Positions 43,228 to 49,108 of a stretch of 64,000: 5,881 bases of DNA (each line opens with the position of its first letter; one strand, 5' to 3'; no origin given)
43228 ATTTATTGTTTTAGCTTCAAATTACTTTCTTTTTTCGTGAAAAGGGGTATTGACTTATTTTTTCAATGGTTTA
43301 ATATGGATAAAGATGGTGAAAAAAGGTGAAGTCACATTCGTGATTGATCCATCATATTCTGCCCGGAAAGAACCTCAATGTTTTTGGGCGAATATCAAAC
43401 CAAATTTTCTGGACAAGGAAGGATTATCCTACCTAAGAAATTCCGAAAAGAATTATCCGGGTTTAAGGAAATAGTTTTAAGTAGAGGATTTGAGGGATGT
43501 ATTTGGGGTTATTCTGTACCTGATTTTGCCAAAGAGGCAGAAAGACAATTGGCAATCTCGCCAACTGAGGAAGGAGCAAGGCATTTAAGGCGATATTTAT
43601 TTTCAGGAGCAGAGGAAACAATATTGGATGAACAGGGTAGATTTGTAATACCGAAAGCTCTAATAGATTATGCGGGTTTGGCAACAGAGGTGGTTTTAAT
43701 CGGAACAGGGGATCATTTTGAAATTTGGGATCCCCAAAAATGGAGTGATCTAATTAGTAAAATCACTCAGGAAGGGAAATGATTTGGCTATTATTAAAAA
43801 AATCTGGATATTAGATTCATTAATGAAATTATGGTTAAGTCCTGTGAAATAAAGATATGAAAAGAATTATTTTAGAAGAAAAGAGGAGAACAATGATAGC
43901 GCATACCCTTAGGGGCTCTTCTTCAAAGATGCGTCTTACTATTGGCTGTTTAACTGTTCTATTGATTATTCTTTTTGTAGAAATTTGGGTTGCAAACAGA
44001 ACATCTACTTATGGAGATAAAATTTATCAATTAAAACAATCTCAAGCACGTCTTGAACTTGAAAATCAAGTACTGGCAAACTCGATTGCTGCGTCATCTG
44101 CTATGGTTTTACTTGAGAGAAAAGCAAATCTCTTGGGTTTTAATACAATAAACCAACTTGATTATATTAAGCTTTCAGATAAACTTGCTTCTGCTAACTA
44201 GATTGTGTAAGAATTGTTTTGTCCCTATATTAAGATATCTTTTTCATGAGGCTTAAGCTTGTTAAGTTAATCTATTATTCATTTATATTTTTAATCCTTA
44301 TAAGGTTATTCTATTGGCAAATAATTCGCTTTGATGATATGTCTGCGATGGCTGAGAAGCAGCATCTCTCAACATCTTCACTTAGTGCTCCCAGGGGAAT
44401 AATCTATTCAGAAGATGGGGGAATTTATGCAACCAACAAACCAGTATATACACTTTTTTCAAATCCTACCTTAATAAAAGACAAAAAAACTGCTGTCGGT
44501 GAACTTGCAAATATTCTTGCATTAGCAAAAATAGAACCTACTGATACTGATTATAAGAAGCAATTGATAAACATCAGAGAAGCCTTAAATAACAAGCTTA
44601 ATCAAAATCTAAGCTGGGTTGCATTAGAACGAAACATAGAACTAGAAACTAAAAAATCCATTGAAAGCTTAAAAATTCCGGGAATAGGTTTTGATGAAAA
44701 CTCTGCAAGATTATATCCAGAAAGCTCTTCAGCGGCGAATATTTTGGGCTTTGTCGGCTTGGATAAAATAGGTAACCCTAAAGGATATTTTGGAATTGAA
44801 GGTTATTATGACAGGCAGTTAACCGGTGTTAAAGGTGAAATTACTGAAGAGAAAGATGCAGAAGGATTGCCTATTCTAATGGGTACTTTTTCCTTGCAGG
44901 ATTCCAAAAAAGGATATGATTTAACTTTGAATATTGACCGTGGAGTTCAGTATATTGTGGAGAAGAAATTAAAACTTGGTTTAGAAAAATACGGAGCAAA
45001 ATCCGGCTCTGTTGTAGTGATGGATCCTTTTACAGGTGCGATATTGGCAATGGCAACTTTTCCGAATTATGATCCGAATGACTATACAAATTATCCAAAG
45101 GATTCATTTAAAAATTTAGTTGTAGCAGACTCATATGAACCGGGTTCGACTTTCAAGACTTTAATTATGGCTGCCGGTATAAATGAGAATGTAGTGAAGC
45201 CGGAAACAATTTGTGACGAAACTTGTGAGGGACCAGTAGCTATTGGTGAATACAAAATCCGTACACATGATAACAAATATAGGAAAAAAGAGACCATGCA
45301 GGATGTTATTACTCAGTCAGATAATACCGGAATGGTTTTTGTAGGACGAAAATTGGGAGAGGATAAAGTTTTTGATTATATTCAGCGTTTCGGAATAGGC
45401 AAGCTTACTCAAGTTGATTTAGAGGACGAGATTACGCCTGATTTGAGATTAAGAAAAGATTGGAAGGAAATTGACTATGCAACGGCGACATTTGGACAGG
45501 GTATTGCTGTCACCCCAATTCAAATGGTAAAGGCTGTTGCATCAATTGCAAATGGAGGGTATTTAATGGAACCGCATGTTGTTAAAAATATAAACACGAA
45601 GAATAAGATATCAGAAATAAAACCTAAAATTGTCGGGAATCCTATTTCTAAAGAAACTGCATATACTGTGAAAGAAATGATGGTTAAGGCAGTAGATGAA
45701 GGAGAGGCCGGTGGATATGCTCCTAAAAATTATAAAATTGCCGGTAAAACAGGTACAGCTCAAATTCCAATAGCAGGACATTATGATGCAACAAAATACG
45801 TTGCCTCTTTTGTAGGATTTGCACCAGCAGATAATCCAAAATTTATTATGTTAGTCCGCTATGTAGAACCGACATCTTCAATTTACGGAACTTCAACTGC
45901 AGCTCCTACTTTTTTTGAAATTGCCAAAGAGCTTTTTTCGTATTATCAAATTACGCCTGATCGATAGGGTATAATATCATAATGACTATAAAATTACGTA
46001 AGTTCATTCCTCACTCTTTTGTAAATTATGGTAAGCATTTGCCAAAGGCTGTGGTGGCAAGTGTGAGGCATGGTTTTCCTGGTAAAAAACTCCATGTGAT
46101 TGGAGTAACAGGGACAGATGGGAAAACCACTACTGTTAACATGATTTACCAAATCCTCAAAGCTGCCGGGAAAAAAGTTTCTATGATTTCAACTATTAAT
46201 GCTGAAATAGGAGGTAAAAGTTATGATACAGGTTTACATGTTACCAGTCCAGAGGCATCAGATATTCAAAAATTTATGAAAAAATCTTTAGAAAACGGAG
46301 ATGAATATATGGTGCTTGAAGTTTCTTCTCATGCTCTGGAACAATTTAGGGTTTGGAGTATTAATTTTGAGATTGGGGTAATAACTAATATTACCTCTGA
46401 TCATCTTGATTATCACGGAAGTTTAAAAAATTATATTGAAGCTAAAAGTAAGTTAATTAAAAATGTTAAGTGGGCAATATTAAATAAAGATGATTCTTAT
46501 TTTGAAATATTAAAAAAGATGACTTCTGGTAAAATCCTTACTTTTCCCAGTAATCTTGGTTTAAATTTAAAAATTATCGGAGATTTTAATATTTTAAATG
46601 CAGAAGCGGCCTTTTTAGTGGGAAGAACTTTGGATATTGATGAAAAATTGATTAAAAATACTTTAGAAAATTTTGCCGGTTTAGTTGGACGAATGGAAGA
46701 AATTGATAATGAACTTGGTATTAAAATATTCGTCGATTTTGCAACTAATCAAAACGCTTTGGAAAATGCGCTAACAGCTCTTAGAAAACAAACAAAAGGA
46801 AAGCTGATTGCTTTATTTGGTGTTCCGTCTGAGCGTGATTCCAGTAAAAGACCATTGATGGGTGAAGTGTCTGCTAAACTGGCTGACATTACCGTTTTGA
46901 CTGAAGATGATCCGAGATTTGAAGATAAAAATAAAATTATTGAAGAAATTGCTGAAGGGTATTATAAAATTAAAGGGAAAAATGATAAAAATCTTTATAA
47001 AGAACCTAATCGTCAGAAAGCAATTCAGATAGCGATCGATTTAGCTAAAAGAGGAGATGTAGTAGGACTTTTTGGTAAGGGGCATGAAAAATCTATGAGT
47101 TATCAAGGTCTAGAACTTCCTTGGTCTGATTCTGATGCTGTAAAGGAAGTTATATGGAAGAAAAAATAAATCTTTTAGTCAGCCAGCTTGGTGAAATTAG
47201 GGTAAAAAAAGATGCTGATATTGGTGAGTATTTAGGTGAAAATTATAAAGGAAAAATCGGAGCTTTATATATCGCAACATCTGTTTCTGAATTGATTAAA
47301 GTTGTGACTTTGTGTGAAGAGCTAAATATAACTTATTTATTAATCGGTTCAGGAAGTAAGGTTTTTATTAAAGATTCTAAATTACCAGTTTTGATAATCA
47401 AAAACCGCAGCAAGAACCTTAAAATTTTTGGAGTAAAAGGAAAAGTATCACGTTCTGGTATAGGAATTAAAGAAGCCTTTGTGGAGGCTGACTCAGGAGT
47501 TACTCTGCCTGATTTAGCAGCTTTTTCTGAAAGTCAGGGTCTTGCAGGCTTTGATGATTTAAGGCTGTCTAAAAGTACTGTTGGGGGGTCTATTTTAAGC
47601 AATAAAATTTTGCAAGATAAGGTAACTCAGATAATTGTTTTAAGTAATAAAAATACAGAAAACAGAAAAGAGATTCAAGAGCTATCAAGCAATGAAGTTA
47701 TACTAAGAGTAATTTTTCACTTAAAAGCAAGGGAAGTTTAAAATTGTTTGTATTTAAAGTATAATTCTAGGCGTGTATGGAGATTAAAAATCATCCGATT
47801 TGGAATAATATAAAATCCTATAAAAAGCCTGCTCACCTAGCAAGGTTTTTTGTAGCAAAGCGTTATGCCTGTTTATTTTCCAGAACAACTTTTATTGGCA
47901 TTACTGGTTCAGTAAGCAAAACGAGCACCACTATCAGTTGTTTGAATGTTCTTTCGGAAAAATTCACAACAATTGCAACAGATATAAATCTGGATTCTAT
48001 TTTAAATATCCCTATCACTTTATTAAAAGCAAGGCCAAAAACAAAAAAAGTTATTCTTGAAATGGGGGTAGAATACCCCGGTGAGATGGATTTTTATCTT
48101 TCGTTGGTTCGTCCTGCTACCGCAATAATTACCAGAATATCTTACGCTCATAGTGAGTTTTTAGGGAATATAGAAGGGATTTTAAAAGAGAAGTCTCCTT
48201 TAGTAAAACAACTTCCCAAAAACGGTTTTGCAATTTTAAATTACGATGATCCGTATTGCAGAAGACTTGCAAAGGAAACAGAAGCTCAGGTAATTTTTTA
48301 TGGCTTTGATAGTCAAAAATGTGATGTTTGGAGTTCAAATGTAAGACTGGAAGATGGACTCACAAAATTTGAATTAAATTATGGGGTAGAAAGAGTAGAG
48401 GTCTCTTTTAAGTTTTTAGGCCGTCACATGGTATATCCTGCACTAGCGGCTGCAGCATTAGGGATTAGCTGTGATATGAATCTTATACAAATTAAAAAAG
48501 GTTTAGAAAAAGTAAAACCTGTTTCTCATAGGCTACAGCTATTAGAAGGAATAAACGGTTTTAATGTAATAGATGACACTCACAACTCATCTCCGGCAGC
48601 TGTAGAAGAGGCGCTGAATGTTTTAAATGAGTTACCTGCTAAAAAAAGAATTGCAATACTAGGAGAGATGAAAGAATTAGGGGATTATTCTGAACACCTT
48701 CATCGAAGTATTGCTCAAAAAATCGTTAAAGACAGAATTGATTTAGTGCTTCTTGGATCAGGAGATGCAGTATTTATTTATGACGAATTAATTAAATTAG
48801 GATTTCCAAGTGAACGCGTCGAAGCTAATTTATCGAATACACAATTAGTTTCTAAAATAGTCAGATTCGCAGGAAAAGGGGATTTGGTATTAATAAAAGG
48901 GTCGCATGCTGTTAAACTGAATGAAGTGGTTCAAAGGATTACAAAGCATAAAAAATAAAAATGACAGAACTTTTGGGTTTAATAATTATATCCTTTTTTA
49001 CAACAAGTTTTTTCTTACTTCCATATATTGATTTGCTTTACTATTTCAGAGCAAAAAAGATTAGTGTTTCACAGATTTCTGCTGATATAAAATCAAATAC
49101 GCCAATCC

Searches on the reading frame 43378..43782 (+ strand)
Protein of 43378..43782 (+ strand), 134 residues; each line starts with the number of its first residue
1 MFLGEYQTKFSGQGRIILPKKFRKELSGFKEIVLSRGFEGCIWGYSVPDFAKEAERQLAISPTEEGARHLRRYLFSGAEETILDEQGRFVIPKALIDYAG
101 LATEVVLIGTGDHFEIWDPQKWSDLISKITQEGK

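Call 6: search_protein_families(library=pfam, proteins=[window:43378-43782:+], max_evalue=0.01)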
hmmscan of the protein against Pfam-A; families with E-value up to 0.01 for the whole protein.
window:43378-43782:+ (134 aa): 1 family
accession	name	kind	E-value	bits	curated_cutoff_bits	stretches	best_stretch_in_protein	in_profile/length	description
PF02381.23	MraZ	-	4.5e-30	103.9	23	2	74-132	1-59/72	MraZ protein, putative antitoxin-like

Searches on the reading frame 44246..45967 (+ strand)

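Call 54: search_protein_families(library=pfam, proteins=[window:44246-45967:+], max_evalue=0.001)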
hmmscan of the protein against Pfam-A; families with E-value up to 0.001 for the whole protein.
window:44246-45967:+ (573 aa): 3 families
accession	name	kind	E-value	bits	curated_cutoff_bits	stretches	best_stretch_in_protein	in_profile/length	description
PF00905.27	Transpeptidase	-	7.6e-75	252.3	22.1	1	254-559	1-297/299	Penicillin binding protein transpeptidase domain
PF03717.20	PBP_dimer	-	4.6e-22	79.7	24.4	1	47-208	3-174/180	Penicillin-binding Protein dimerisation domain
PF13354.11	Beta-lactamase2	-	7.2e-08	32.5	22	1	298-505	22-190/214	Beta-lactamase enzyme family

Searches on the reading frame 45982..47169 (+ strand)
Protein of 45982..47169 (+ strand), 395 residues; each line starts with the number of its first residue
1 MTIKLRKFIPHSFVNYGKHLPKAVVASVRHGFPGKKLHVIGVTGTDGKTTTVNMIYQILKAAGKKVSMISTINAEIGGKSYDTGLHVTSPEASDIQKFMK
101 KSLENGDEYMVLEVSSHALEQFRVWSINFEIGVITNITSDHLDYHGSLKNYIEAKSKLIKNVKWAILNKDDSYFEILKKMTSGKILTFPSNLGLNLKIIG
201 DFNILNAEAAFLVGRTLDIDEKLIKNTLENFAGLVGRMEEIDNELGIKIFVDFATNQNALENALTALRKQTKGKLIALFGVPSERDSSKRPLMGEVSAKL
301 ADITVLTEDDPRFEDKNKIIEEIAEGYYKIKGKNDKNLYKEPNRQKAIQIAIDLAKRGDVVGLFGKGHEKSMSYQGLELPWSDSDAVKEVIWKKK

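Call 54: search_protein_families(library=pfam, proteins=[window:45982-47169:+], max_evalue=0.001)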
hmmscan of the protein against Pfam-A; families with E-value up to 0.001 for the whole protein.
window:45982-47169:+ (395 aa): 2 families
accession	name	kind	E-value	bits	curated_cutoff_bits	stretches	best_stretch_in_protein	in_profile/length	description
PF08245.18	Mur_ligase_M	-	8.9e-41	140.5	24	1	42-185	1-142/200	Mur ligase middle domain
PF02875.26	Mur_ligase_C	-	7.2e-30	104.9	28.4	1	236-367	1-127/127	Mur ligase, glutamate ligase domain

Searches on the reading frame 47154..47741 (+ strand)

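Call 54: search_protein_families(library=pfam, proteins=[window:47154-47741:+], max_evalue=0.001)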
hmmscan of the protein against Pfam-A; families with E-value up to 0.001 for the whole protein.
window:47154-47741:+ (195 aa): 1 family
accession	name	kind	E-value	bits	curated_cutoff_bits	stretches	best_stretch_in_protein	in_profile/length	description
PF01565.28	FAD_binding_4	-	1.3e-09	38.3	26.4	1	38-150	4-107/139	FAD binding domain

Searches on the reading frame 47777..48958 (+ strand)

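Call 54: search_protein_families(library=pfam, proteins=[window:47777-48958:+], max_evalue=0.001)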
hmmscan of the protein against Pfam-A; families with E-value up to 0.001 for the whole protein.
window:47777-48958:+ (393 aa): 2 families
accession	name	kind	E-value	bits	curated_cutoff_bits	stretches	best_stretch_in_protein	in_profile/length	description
PF08245.18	Mur_ligase_M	-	1.1e-35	123.9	24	1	42-228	1-199/200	Mur ligase middle domain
PF02875.26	Mur_ligase_C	-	1.6e-17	64.9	28.4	1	251-377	1-127/127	Mur ligase, glutamate ligase domain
